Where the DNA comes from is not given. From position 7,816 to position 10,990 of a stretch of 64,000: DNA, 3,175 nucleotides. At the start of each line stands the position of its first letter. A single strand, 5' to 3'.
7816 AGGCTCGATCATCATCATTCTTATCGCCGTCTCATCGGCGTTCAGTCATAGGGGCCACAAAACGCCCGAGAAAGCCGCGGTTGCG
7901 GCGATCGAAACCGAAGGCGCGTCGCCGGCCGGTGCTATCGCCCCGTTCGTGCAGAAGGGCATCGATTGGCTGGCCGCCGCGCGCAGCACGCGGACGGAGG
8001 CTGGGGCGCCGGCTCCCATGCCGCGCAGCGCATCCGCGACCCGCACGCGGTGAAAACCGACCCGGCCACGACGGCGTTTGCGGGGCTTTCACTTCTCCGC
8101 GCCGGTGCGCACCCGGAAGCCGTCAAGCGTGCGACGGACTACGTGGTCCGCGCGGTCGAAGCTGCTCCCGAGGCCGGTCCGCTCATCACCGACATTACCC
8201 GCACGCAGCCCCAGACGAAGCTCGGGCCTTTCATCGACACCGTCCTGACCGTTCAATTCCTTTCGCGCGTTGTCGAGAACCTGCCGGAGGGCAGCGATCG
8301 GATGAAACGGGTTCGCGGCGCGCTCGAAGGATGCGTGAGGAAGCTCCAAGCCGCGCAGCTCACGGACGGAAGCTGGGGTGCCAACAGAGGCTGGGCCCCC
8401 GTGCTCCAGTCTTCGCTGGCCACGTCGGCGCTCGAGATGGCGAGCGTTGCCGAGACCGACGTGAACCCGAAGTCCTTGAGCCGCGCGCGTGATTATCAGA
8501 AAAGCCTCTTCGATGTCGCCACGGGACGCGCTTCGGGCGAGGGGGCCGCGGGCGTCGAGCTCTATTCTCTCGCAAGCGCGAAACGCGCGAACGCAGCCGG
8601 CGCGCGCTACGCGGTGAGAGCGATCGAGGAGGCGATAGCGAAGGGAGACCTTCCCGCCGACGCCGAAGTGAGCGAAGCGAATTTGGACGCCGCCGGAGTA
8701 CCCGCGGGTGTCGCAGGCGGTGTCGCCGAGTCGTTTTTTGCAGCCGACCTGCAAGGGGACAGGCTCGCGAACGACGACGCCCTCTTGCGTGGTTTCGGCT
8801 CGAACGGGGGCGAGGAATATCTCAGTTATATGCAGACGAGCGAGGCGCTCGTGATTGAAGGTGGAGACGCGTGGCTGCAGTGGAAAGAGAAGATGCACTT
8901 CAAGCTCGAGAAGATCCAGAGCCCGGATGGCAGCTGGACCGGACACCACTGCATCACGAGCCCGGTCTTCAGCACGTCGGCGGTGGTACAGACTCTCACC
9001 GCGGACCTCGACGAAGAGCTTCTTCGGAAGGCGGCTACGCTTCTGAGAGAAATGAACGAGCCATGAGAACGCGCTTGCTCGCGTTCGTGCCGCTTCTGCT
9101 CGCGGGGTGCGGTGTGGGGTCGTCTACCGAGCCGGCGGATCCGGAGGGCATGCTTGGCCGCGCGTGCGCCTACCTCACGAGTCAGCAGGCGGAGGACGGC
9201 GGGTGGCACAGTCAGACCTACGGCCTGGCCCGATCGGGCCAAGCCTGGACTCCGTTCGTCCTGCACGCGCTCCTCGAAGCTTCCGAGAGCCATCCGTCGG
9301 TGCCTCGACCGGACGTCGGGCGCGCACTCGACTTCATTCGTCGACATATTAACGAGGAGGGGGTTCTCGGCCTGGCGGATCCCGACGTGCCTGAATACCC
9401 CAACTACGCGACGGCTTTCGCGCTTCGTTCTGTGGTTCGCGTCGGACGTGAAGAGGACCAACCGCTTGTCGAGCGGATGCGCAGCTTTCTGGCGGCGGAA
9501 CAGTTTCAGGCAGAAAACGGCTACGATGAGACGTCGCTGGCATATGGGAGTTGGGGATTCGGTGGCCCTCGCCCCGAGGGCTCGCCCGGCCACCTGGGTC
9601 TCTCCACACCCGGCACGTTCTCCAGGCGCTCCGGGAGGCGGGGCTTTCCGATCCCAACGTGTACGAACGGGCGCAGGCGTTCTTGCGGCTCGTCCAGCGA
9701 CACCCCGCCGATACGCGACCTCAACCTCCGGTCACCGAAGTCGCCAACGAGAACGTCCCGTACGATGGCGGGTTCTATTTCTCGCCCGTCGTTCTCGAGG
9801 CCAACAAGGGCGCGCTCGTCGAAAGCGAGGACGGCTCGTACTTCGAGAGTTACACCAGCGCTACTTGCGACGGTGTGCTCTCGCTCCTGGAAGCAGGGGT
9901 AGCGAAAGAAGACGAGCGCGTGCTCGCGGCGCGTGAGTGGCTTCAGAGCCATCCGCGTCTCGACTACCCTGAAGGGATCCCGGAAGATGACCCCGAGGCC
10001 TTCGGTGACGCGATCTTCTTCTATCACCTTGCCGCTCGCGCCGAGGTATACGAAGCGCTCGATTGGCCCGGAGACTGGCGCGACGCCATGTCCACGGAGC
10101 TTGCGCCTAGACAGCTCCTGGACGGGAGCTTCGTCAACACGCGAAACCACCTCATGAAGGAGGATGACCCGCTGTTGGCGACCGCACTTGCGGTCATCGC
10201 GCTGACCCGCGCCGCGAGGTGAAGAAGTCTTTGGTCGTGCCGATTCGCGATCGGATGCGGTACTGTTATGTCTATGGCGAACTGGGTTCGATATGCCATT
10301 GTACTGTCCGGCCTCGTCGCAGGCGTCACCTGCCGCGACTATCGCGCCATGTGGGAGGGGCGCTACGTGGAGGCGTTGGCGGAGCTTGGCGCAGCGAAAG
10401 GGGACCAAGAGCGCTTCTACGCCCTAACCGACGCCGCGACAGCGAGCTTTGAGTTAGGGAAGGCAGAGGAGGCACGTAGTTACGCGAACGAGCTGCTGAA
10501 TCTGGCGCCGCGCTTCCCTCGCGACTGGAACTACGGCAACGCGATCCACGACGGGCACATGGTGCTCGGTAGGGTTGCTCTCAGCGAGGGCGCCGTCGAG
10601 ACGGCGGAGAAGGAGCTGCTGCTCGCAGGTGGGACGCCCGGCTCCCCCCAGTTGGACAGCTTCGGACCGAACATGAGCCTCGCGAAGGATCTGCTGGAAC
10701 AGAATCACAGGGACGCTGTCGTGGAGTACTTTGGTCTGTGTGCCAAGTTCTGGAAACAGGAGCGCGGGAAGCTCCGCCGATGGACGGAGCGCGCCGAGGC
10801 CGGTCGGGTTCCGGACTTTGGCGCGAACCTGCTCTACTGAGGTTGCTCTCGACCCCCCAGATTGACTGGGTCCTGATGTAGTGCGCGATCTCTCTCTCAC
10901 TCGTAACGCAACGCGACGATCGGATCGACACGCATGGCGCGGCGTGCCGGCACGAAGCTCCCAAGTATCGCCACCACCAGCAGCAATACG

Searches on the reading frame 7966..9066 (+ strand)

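Call 35: search_protein_families(library=pfam, max_evalue=0.00001, proteins=[window:7966-9066:+])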
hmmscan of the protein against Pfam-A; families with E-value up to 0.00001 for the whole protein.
window:7966-9066:+ (366 aa): 1 family
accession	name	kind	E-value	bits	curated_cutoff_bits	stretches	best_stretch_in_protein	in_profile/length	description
PF13243.12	SQHop_cyclase_C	-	5.8e-09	35.9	26.1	0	5-63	218-277/319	Squalene-hopene cyclase C-terminal domain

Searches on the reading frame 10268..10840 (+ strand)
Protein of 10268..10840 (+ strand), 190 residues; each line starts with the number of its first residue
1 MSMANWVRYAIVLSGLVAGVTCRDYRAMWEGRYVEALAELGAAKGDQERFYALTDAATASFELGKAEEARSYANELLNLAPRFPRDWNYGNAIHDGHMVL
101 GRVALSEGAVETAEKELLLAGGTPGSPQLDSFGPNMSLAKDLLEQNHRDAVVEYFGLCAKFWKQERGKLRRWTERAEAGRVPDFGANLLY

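Call 89: search_protein_families(library=pfam, max_evalue=0.001, proteins=[window:10268-10840:+])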
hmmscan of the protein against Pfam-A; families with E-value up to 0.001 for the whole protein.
window:10268-10840:+ (190 aa): 1 family
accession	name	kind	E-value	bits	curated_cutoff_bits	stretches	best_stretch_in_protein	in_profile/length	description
PF14559.12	TPR_19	-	0.00021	22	25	0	30-84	4-59/68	Tetratricopeptide repeat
